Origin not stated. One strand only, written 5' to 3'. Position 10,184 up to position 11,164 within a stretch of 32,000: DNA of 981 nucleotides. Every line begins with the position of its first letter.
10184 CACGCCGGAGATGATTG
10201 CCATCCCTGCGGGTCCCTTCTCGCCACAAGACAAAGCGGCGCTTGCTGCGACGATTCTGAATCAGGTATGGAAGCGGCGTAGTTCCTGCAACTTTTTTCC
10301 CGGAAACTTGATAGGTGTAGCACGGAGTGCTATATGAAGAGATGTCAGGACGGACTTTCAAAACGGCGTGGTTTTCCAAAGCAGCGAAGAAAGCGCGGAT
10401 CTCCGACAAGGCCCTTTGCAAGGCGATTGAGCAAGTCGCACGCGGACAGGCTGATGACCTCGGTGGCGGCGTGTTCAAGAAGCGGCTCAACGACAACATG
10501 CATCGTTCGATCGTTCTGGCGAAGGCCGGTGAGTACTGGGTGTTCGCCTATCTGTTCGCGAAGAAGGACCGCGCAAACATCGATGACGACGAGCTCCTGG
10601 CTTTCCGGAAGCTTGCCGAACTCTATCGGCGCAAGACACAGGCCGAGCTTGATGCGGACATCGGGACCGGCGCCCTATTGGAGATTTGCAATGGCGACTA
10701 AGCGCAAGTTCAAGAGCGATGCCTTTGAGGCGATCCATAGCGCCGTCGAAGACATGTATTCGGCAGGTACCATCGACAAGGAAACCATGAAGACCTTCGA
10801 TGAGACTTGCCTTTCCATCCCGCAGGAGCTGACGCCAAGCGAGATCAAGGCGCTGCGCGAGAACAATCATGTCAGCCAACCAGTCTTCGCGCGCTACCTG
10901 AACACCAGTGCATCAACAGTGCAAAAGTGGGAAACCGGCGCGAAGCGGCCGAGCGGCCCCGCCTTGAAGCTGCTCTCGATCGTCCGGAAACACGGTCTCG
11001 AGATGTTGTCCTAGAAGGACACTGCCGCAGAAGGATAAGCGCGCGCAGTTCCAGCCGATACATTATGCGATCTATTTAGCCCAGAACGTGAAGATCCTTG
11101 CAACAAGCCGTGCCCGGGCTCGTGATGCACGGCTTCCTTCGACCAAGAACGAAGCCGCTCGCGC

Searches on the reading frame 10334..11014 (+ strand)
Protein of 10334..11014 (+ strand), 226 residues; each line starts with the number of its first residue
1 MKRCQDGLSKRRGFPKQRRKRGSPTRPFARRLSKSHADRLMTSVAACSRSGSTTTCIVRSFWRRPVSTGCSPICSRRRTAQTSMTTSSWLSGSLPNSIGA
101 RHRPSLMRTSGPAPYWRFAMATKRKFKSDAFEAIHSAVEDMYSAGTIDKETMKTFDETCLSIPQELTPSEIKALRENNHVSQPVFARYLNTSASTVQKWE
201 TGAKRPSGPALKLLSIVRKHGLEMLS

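Call 21: search_protein_families(library=pfam, proteins=[window:10334-11014:+], max_evalue=0.01)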
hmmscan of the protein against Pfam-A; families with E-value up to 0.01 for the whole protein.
window:10334-11014:+ (226 aa): 2 families
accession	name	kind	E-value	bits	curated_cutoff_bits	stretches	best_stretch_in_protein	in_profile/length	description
PF01381.28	HTH_3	-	5.2e-07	30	23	1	171-215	1-45/55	Helix-turn-helix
PF13560.12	HTH_31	-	7.1e-06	26.7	27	1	170-212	5-48/64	Helix-turn-helix domain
